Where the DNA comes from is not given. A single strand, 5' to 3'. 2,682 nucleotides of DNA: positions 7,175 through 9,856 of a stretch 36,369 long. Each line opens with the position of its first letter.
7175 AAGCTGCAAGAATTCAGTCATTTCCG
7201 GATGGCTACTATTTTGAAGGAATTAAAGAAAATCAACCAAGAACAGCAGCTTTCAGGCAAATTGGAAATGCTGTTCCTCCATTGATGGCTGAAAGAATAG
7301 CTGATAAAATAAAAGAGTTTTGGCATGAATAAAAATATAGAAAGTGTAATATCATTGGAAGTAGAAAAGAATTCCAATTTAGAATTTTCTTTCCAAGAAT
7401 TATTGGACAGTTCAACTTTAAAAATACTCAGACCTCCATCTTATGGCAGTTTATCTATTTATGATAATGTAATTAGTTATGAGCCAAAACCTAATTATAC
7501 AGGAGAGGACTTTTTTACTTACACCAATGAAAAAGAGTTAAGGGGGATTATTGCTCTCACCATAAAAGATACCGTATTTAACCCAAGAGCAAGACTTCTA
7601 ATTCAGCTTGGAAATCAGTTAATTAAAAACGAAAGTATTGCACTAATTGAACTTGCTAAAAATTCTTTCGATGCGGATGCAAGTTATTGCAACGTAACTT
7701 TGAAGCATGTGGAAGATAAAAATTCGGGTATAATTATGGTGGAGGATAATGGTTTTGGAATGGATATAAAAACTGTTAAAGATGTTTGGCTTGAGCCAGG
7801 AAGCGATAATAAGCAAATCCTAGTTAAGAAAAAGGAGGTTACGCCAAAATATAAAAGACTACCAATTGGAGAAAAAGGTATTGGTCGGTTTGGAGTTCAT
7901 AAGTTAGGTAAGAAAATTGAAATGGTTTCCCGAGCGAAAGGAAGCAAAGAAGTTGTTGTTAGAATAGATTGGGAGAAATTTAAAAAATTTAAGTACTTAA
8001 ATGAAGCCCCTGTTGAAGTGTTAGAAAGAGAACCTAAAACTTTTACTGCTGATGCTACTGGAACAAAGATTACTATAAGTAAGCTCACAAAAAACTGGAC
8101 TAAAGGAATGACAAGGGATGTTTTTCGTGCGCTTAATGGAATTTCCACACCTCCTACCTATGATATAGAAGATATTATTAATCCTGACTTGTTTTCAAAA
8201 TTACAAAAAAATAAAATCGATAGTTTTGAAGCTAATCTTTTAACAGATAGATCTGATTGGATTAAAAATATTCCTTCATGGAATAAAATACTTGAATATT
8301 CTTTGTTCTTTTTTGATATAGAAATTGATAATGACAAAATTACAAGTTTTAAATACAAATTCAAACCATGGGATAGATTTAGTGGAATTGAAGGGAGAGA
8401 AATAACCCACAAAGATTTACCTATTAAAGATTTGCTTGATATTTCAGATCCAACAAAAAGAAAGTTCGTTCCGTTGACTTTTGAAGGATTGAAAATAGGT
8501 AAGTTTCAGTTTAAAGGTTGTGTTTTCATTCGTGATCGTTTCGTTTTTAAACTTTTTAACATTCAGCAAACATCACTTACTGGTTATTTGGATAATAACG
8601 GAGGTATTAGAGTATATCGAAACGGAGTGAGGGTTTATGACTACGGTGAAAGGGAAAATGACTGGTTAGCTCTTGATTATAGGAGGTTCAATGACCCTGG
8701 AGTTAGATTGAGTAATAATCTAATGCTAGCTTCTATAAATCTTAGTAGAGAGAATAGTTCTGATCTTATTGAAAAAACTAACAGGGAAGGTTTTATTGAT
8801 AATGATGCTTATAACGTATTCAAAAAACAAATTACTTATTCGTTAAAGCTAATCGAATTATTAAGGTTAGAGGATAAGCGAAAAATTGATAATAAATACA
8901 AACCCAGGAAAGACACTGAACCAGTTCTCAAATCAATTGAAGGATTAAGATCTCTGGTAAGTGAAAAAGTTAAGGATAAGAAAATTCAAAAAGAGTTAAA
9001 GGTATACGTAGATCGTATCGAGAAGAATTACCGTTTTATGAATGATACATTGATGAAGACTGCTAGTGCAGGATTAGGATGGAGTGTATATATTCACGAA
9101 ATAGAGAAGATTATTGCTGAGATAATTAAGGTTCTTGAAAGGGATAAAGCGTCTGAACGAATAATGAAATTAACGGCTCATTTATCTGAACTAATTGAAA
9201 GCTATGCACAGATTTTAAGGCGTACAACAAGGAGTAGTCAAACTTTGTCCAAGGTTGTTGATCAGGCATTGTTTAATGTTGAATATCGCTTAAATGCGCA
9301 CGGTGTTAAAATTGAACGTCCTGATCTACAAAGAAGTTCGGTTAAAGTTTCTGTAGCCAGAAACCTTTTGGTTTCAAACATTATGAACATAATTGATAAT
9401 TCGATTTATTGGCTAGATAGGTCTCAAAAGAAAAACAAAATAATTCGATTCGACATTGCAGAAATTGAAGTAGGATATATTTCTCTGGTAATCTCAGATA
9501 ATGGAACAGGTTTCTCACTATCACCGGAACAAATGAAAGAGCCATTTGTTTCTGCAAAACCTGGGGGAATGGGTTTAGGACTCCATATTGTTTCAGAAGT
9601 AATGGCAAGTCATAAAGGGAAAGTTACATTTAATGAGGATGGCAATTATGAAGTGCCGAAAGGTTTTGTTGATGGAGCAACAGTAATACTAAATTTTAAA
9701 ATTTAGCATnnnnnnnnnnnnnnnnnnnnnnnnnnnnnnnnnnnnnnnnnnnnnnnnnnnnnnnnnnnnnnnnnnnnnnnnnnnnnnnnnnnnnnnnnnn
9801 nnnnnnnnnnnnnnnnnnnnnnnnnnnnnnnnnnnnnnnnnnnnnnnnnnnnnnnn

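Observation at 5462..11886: C-protein/Vsr/Dcm operon continues into a histidine-kinase-like GHKL protein, a receiver-domain protein and an HNH nuclease: a candidate phosphorelay-gated restriction or defence module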

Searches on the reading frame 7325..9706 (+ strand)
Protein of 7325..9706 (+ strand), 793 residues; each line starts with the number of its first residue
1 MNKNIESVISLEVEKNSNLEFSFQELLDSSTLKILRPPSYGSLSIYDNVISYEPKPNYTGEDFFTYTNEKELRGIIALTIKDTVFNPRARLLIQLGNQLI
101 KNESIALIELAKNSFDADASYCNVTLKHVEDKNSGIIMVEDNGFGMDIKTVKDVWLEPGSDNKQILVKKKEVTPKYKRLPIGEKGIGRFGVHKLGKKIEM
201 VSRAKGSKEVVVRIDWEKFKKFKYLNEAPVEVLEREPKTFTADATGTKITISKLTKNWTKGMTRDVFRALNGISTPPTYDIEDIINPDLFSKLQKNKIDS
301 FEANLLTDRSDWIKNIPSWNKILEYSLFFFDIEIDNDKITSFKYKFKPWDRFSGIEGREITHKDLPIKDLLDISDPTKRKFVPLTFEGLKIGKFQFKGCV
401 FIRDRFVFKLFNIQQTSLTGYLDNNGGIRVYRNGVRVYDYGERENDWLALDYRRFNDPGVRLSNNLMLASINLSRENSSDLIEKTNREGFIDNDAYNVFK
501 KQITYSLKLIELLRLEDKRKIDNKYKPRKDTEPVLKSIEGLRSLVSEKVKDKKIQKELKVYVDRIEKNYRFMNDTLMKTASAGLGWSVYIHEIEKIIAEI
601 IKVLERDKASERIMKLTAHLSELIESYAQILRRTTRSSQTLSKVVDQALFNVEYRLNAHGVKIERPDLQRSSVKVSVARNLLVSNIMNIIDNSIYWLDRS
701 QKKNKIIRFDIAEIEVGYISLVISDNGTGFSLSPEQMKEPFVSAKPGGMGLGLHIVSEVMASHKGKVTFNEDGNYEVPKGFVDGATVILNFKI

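Call 3: search_protein_families(library=pfam, proteins=[window:7325-9706:+], max_evalue=0.1)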
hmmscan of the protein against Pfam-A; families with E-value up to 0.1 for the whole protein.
window:7325-9706:+ (793 aa): 6 families
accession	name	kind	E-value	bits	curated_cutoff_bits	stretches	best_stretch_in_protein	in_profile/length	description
PF13589.12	HATPase_c_3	-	2.9e-16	60.2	25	1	105-247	5-137/137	Histidine kinase-, DNA gyrase B-, and HSP90-like ATPase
PF02518.31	HATPase_c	-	2.2e-14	54.3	26.4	2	684-772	8-97/111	Histidine kinase-, DNA gyrase B-, and HSP90-like ATPase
PF17963.7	Big_9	-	0.00038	21.7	23.6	1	28-67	31-73/89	Bacterial Ig domain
PF14501.12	HATPase_c_5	-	0.00083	19.7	22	1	683-772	7-91/102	GHKL domain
PF05883.17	Baculo_RING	-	0.0048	17.3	26.7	1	99-144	6-51/139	Baculovirus U-box/Ring-like domain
PF17892.7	Cadherin_5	-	0.074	13.3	26.5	0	40-67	52-80/98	Cadherin-like domain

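Call 4: search_protein_families(library=padloc, proteins=[window:7325-9706:+], max_evalue=0.1)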
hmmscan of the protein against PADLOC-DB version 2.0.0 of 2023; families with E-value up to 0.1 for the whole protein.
window:7325-9706:+ (793 aa): 3 families
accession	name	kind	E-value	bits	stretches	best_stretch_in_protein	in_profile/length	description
PDLC03419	REase_II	-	2.8e-10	37.2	1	94-220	16-137/695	Type II restriction enzyme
PDLC02204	MzaB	-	0.0082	12.6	1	87-161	9-80/500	-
PDLC03815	RTasDUF1848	-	0.078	10.8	1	555-671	43-158/242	DRT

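Call 5: search_protein_families(library=ncbifam, proteins=[window:7325-9706:+], max_evalue=0.1)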
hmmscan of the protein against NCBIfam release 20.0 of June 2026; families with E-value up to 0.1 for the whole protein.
window:7325-9706:+ (793 aa): 35 families (the best 25 are shown)
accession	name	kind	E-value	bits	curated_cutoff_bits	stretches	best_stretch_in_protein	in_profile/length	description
NF050001.1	restrict_BbrUII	equivalog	3.2e-21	75.5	550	1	92-261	10-174/659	BbrUII/HgiDII family restriction enzyme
NF008468.0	PRK11360.1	equivalog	8.6e-13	47.5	646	1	635-770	461-593/616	two-component system sensor histidine kinase AtoS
NF047794.1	HisKinPtgB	equivalog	2.9e-10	39.1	1000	1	587-768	461-638/656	two-component system sensor histidine kinase PgtB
NF008312.0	PRK11100.1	equivalog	2.1e-09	36.8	356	1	613-771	297-460/477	two-component system sensor histidine kinase CreC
NF007007.0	PRK09470.1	equivalog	6.4e-09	35.2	486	1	616-769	290-443/463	envelope stress sensor histidine kinase CpxA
NF040750.1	tetrathio_HK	equivalog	1.5e-08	33.6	750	1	608-773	385-542/555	tetrathionate respiration histidine kinase TtrS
TIGR02916.1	PEP_his_kin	equivalog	5.3e-08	31.9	300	1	648-770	548-665/679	XrtA/PEP-CTERM system histidine kinase PrsK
NF038389.1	ArsS_fam_HK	equivalog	5.8e-08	32.6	250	1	601-770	228-392/403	ArsS family sensor histidine kinase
TIGR02966.1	phoR_proteo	equivalog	1.4e-06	27.6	334.2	1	613-768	157-318/333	phosphate regulon sensor histidine kinase PhoR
NF007688.0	PRK10364.1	equivalog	1.6e-06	27.2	479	1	637-768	308-434/460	two-component system sensor histidine kinase ZraS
TIGR02938.1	nifL_nitrog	equivalog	1.7e-06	26.8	242.45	1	620-772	324-481/494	nitrogen fixation negative regulator NifL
NF045900.1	HisKinCpxALeg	equivalog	2.1e-06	26.7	800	1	613-770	275-436/451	two-component system sensor histidine kinase CpxA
NF033092.0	HK_WalK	equivalog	2.3e-06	26.5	725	1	599-770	410-579/594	cell wall metabolism sensor histidine kinase WalK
NF007004.0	PRK09467.1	equivalog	3.4e-06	26.2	415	1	610-771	265-422/440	two-component system sensor histidine kinase EnvZ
NF041777.1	sens_FixL_Rhizob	equivalog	3.8e-06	25.8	850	1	660-769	358-465/485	sensor protein FixL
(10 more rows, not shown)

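Call 14: find_homologous_proteins(query=window:7325-9706:+)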
Query window:7325-9706:+ (793 aa): 3513 proteins with E <= 0.001 among 8000 candidates; the best 120 are listed.
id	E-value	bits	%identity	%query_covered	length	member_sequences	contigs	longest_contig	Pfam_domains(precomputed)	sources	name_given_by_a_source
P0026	0.0e+0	1763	100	100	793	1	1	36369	PF02518.32,PF13589.13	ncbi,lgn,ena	-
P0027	0.0e+0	1617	92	100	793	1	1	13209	PF02518.32,PF13589.13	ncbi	-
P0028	0.0e+0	1375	77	100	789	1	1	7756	PF02518.32,PF13589.13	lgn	-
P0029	0.0e+0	1375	77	100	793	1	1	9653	PF02518.32,PF13589.13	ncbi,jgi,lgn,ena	ncbi:MAG: ATP-binding protein [Melioribacteraceae bacterium]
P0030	0.0e+0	1361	77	100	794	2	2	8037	PF02518.32,PF13589.13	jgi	-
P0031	0.0e+0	1333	75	100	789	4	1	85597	PF02518.32,PF13589.13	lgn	-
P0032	0.0e+0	1327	74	100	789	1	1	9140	PF02518.32,PF13589.13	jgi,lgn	-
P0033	0.0e+0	1298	73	99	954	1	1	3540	PF02518.32,PF13589.13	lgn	-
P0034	0.0e+0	1297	73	99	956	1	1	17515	PF02518.32,PF13589.13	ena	-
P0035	0.0e+0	1285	71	100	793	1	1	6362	PF02518.32,PF13589.13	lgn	-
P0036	0.0e+0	1280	72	100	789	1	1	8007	PF02518.32,PF13589.13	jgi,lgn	jgi:signal transduction histidine kinase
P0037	0.0e+0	1265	71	100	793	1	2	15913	PF02518.32,PF13589.13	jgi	-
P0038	0.0e+0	1265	70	100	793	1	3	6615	PF02518.32,PF13589.13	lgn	-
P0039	0.0e+0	1234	69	100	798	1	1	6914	PF02518.32,PF13589.13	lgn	-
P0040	0.0e+0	1232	69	100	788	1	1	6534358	PF02518.32,PF13589.13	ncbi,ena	-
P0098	1.6e-207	709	48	89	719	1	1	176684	PF02518.32,PF13589.13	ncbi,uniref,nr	ncbi:sensor histidine kinase [Mesonia aquimarina]|uniref:sensor histidine kinase n=1 Tax=Mesonia aqu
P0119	8.5e-205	700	47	89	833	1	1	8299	PF02518.32,PF13589.13,PF09217.15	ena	-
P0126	2.7e-204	699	47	89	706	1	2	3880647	PF02518.32,PF13589.13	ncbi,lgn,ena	-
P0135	1.9e-203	696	48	89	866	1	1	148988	PF02518.32,PF13589.13,PF09217.15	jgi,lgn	jgi:signal transduction histidine kinase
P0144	6.2e-203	694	47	90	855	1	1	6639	PF02518.32,PF13589.13,PF09217.15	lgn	-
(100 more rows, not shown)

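Call 15: find_encoding_contigs(protein=P0126, flank=8000, max_places=1)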
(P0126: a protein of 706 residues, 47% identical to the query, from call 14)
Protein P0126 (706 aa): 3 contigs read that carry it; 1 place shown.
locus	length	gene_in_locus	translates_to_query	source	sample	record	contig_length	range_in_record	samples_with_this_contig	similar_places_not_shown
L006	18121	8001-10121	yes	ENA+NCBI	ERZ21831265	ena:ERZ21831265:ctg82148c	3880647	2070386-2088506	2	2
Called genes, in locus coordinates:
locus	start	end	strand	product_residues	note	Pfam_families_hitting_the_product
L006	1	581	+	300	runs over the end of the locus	PF23023:Anti-Pycsar_Apyc1 (weak), PF00753:Lactamase_B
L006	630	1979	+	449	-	PF13472:Lipase_GDSL_2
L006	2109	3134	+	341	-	PF04773:FecR (faint)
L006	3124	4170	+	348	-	-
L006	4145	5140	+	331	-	PF13414:TPR_11 (faint)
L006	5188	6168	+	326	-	-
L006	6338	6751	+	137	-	PF03852:Vsr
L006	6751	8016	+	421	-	PF00145:DNA_methylase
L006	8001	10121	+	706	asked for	PF02518:HATPase_c (faint), PF13589:HATPase_c_3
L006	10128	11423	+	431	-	-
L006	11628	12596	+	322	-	PF13353:Fer4_12 (weak), PF04055:Radical_SAM, PF06463:Mob_synth_C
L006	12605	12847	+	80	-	PF02597:ThiS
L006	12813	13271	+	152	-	PF02391:MoaE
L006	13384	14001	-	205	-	PF01810:LysE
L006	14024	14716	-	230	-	PF01988:VIT1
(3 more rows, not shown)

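Call 16: find_encoding_contigs(protein=P0098, flank=8000, max_places=1)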
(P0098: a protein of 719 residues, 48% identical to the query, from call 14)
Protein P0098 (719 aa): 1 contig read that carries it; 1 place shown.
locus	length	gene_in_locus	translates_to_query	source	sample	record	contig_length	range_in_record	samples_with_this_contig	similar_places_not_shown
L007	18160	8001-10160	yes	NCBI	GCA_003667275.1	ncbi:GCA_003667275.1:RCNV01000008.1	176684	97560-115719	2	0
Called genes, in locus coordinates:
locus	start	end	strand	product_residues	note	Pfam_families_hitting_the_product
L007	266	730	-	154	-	-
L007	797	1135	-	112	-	-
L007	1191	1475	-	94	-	-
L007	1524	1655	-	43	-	-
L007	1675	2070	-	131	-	-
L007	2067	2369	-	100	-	-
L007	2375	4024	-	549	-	-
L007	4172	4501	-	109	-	-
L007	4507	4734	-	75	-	-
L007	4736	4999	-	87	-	-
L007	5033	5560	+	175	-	PF13560:HTH_31 (faint), PF01381:HTH_3 (weak)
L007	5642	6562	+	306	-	PF13271:DUF4062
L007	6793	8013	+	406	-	PF00145:DNA_methylase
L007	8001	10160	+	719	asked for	PF13589:HATPase_c_3, PF02518:HATPase_c (weak)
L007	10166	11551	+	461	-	-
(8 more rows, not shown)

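Call 17: find_encoding_contigs(protein=P0135, flank=8000, max_places=1)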
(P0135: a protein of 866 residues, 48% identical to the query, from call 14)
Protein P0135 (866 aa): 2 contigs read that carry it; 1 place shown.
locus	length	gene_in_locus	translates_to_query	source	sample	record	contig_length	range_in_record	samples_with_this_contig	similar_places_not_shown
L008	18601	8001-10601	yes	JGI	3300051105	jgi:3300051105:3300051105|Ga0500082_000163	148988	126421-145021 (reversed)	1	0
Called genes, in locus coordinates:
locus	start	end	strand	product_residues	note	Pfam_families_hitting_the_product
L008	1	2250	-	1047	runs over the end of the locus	PF13620:CarboxypepD_reg, PF13715:CarbopepD_reg_2, PF25183:OMP_b-brl_4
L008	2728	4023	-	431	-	PF17293:Arm-DNA-bind_5, PF13102:Phage_int_SAM_5, PF00589:Phage_integrase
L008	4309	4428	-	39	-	-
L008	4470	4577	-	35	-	-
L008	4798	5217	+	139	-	PF03852:Vsr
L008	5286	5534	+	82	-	PF13560:HTH_31, PF12844:HTH_19, PF01381:HTH_3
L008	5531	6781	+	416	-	PF00145:DNA_methylase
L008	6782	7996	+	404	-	PF09019:EcoRII-C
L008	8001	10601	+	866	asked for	PF09217:EcoRII-N, PF13589:HATPase_c_3, PF02518:HATPase_c (weak)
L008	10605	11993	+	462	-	-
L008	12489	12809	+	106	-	-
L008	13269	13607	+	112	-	-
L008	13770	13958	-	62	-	-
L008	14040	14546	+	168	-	PF13858:DUF4199 (weak)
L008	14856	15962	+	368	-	PF02568:ThiI (faint), PF03054:tRNA_Me_trans, PF20259:tRNA_Me_trans_M, PF20258:tRNA_Me_trans_C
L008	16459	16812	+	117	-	PF00011:HSP20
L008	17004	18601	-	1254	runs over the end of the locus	PF00512:HisKA, PF02518:HATPase_c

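Call 18: find_encoding_contigs(protein=P0040, flank=8000, max_places=1)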
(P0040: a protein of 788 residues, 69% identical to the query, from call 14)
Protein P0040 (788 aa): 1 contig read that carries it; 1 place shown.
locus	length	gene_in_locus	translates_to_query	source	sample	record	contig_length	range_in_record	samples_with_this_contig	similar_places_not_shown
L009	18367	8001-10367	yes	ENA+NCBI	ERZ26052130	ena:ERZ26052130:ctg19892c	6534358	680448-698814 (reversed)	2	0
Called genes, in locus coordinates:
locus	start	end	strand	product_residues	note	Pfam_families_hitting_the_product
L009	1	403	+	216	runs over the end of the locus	-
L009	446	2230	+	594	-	PF22778:VCPO_2nd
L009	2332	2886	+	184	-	-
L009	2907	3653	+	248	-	PF13365:Trypsin_2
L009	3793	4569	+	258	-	-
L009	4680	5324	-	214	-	-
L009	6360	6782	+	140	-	PF03852:Vsr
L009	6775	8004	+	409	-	PF00145:DNA_methylase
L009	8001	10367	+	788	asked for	PF13589:HATPase_c_3, PF02518:HATPase_c (weak)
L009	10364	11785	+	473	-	-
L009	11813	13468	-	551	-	PF00561:Abhydrolase_1, PF12697:Abhydrolase_6, PF12146:Hydrolase_4, PF12833:HTH_18, PF00165:HTH_AraC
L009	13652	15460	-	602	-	PF17874:TPR_MalT (faint), PF07719:TPR_2 (faint), PF13176:TPR_7 (faint), PF13181:TPR_8 (faint), PF13424:TPR_12, PF13424:TPR_12, PF00515:TPR_1 (weak), PF13424:TPR_12, +3 more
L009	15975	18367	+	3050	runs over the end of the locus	PF03382:DUF285, PF16410:DUF5018, PF03382:DUF285, PF23759:GBD_T9SS_assoc, PF00028:Cadherin, PF05345:He_PIG, PF16410:DUF5018, PF18962:Por_Secre_tail, +3 more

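Call 39: find_related_loci(query=A3, collection=genome_contigs, flank=7000)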
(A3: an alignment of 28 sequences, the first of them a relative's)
Query A3 (793 aa) in genome_contigs; peptide patterns used: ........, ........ (x = any residue, [..] = any of these).
600 stretches matched a pattern (row limit reached: there are more); 554 encode a relative of the query (tblastn E <= 1e-3); the best 80 are kept; 80 distinct loci.
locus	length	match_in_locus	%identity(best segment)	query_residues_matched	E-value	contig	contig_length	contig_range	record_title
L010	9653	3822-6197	77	1-792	0e+0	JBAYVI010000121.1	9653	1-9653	MAG: Melioribacteraceae bacterium isolate SO_2016_LW3_56 scaffold10551_LW162_2016, whole genome shotgun sequence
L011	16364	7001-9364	75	1-792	0e+0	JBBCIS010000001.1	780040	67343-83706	MAG: bacterium isolate MAG_CPA_04 P10A_000000121353, whole genome shotgun sequence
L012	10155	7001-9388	53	3-793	0e+0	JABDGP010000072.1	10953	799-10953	MAG: Bacteroidetes bacterium isolate BWOrgHeat_Nextera92_MAG3 3300021015.a:Ga0206976_1299, whole genome shotgun sequence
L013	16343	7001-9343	52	9-792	0e+0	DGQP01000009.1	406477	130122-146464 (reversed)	MAG TPA_asm: Chitinophagaceae bacterium UBA4411 UBA4411_contig_94, whole genome shotgun sequence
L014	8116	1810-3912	46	85-792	0e+0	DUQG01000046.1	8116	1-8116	MAG TPA_asm: Bacteroidales bacterium isolate AS08sgBPME_385 30846_AS08, whole genome shotgun sequence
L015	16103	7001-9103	45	85-792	0e+0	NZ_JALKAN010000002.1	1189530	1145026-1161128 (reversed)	Allomuricauda sp. F6463D scaffold2_size1189511, whole genome shotgun sequence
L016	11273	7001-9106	46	85-792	0e+0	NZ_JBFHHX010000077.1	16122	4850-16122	MAG: Lutibacter sp. isolate Mix_sand07.2021.05.G.23 k141_371981_length_16122_cov_141.6006, whole genome shotgun sequence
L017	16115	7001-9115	46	85-792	0e+0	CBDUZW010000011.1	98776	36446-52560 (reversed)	MAG TPA_asm: uncultured bacterium isolate SRR22302365_binner123_Refined_103 genome assembly, contig: ERZ25074835.42, who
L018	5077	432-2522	46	85-792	0e+0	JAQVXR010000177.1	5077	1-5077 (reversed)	MAG: Desulfitobacteriaceae bacterium isolate STF2_130 NODE_61015_length_5077_cov_8.165455_Sandtown_F2, whole genome shot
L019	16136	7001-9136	45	70-792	0e+0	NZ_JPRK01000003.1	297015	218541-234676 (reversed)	Flavobacterium hibernum strain DSM 12611 Contig03, whole genome shotgun sequence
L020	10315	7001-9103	46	85-792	0e+0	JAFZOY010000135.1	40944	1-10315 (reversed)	MAG: Bacteroidales bacterium isolate RGIG7965 Water_buffalos_Rumen-1__c1050341, whole genome shotgun sequence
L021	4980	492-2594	45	77-792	0e+0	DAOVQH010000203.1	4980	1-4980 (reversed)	MAG TPA_asm: Candidatus Cloacimonadota bacterium isolate CSMAG_1570 CSMAG_1570_k141_1305479_length_4980_cov_22.3160, who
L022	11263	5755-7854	45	77-792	0e+0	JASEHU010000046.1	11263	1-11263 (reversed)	MAG: bacterium isolate Yes70-31 NODE_46_length_11263_cov_11.224036, whole genome shotgun sequence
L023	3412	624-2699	46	85-789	0e+0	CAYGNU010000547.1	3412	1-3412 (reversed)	MAG TPA_asm: uncultured Roseivirgaceae bacterium isolate ERP117304_co1_21 genome assembly, contig: NODE_22146_length_341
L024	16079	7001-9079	45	81-792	0e+0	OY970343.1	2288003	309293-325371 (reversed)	MAG: uncultured Methanoregulaceae archaeon isolate MFD00082.bin.c.4 genome assembly, chromosome: 1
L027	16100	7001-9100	44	85-792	0e+0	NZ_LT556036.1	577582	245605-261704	Leyella lascolaii strain khD1, whole genome shotgun sequence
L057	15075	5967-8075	40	77-792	6e-170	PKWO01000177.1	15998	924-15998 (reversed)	MAG: Oxalobacteraceae bacterium isolate palsa_996 73.20120500_P28.43_contig_4739, whole genome shotgun sequence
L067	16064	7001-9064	40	85-793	9e-158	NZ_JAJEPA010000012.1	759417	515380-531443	Streptococcus sanguinis strain CR29 ss_cr29.contig.11_1, whole genome shotgun sequence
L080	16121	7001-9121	39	85-792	3e-150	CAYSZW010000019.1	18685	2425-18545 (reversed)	MAG TPA_asm: uncultured Gammaproteobacteria bacterium isolate SRP342105_co1_75 genome assembly, contig: NODE_3973_length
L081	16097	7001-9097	38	73-791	6e-150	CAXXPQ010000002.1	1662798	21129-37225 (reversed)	MAG: Myxococcota bacterium isolate 47235228-1a69-4079-bee5-5cff8c319118 genome assembly, contig: contig_2, whole genome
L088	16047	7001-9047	40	84-791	5e-149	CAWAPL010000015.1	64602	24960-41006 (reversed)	MAG: uncultured Phycisphaerales bacterium isolate MFD01188.bin.2.114 genome assembly, contig: contig_15344, whole genome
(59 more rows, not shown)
